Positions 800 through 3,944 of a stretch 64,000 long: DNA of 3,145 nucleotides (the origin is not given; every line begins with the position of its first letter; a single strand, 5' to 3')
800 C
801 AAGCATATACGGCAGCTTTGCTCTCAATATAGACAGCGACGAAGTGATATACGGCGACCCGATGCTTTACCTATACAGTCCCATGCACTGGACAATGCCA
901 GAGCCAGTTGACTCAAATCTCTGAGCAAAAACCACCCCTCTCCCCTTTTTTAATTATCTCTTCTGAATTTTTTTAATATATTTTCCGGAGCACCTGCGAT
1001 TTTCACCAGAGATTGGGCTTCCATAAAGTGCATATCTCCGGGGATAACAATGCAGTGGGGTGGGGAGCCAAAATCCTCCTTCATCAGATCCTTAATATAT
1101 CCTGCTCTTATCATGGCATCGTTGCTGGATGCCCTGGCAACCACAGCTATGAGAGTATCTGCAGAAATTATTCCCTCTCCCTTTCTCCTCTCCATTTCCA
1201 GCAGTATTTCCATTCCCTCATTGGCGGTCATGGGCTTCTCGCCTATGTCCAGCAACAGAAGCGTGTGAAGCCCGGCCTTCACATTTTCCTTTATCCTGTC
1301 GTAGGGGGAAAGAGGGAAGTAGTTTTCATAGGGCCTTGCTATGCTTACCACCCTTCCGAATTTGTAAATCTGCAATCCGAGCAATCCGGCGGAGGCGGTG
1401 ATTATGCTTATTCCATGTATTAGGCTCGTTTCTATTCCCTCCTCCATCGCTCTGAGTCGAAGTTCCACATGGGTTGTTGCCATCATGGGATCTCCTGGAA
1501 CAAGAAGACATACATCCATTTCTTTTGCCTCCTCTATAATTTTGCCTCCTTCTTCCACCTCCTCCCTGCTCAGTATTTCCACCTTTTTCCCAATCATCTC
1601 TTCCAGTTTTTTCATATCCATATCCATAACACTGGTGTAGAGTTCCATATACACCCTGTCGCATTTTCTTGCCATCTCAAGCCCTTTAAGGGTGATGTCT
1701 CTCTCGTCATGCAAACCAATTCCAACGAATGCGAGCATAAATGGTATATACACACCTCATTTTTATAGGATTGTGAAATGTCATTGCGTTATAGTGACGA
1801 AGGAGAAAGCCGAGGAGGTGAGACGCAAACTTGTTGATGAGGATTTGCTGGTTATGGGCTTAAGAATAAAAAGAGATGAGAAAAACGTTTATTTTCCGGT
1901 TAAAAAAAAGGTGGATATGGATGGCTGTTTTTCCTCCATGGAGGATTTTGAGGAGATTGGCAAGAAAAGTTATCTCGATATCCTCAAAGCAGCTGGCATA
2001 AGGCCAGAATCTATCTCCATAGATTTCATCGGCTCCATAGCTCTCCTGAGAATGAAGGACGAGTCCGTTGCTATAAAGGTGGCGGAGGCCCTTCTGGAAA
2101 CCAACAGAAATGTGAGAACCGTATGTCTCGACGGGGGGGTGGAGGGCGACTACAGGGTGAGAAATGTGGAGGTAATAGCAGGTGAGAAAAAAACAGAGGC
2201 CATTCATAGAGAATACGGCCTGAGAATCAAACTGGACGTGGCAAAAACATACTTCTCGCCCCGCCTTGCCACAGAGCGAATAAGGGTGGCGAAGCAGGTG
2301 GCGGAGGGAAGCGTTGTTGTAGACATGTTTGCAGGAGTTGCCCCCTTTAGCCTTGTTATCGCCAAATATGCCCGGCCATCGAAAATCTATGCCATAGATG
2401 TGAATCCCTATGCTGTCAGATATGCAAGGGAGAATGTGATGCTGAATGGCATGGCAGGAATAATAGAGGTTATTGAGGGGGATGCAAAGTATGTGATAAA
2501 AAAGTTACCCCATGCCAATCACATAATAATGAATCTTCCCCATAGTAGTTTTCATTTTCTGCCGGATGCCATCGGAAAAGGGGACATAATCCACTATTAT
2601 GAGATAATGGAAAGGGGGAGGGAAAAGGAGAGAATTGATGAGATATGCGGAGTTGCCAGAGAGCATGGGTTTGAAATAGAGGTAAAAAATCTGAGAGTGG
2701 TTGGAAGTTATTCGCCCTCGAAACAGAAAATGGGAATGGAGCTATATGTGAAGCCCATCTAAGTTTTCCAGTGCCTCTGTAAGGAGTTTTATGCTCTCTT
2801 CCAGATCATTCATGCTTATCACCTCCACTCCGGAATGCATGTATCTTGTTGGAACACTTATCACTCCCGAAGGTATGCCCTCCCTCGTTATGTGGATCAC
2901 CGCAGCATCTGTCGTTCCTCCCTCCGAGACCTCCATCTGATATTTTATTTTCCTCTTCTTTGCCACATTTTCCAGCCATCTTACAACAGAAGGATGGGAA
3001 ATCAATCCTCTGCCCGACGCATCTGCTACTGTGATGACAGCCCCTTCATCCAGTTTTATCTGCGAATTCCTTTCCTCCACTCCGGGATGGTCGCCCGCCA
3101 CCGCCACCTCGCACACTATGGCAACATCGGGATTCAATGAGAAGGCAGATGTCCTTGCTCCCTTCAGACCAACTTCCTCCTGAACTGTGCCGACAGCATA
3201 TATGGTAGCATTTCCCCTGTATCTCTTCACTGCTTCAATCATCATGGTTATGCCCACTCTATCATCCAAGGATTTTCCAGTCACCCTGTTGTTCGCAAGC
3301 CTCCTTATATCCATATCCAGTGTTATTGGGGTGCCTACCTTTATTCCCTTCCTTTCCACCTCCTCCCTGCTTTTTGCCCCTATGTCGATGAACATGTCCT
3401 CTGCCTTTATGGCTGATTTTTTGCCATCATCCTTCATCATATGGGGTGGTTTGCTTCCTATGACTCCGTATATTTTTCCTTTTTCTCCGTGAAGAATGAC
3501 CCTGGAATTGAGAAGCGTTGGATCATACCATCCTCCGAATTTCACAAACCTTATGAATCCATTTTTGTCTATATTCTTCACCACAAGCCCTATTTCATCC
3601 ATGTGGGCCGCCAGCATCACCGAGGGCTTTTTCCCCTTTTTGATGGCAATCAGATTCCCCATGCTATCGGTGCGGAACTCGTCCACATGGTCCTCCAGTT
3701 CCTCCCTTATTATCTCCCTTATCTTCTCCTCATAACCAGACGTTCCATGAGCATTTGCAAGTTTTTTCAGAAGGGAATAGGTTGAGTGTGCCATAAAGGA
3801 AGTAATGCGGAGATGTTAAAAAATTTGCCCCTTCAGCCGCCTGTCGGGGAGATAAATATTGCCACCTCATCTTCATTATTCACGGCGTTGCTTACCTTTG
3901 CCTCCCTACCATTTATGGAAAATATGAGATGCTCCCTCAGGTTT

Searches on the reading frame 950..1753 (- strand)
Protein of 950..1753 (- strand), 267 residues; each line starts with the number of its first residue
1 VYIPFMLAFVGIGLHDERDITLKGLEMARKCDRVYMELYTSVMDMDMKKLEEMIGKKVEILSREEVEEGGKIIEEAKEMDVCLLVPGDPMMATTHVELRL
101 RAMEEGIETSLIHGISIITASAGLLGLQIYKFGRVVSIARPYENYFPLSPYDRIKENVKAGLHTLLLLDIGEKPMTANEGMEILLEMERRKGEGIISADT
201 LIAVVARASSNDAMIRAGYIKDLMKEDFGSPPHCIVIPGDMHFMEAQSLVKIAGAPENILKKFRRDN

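Call 13: search_protein_families(library=pfam, proteins=[window:950-1753:-], max_evalue=0.001)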
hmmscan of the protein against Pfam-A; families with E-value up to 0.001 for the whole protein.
window:950-1753:- (267 aa): 1 family
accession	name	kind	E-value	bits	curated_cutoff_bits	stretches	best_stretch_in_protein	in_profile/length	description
PF00590.25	TP_methylase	-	2.9e-24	86.7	27.8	1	6-222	1-210/212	Tetrapyrrole (Corrin/Porphyrin) Methylases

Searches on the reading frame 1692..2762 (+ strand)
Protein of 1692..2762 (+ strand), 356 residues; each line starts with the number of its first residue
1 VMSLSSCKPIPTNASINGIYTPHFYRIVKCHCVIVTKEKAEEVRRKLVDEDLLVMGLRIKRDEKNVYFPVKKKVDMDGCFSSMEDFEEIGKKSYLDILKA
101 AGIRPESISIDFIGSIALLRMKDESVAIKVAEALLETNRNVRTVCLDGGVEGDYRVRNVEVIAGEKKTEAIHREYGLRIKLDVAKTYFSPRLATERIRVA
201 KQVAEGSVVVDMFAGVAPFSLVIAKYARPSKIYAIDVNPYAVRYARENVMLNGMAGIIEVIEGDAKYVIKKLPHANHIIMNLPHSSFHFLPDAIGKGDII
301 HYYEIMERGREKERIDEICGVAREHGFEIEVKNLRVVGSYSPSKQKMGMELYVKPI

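Call 13: search_protein_families(library=pfam, proteins=[window:1692-2762:+], max_evalue=0.001)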
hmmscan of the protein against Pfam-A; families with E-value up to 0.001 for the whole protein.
window:1692-2762:+ (356 aa): 7 families
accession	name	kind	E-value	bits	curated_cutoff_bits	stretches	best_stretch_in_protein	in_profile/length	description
PF02475.24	TRM5-TYW2_MTfase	-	2e-48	164.9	28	1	171-328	2-162/164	TRM5/TYW2 methyltransferase domain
PF18093.7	Trm5_N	-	1.5e-13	50.7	22.7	1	32-75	1-44/47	tRNA methyltransferase 5 N-terminal domain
PF25133.1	TYW2_N_2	-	3.5e-09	37.1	27.7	1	111-166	22-78/79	TYW2 N-terminal domain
PF05175.20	MTS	-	2.5e-06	27.7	23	1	205-283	31-107/170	Methyltransferase small domain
PF06325.19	PrmA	-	3.4e-05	23.9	22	1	202-263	158-218/296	Ribosomal protein L11 methyltransferase (PrmA)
PF12847.13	Methyltransf_18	-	0.00027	21.4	27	0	198-272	7-81/151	Methyltransferase domain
PF13847.12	Methyltransf_31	-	0.00093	19.3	27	0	206-266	4-64/145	Methyltransferase domain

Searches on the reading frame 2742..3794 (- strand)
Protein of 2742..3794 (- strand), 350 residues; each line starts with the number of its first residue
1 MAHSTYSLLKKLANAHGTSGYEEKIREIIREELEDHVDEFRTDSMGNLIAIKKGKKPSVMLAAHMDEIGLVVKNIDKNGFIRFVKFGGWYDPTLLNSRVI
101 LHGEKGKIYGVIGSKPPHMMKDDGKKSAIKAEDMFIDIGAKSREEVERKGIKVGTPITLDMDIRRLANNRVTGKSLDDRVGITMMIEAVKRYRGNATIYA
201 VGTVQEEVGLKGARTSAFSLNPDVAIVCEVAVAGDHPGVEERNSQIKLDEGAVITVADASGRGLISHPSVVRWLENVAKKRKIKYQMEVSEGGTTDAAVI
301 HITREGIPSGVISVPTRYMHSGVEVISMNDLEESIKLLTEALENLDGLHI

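Call 13: search_protein_families(library=pfam, proteins=[window:2742-3794:-], max_evalue=0.001)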
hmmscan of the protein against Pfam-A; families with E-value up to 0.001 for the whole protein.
window:2742-3794:- (350 aa): 3 families
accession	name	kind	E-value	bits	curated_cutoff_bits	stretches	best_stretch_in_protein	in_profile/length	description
PF05343.19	Peptidase_M42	-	1.1e-105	353.4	23.2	1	46-337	1-292/292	M42 glutamyl aminopeptidase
PF01546.33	Peptidase_M20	-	5.6e-09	36.6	24.6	1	176-344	34-206/206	Peptidase family M20/M25/M40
PF02127.20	Peptidase_M18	-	2.3e-05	23.9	24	1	232-339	321-429/432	Aminopeptidase I zinc metalloprotease (M18)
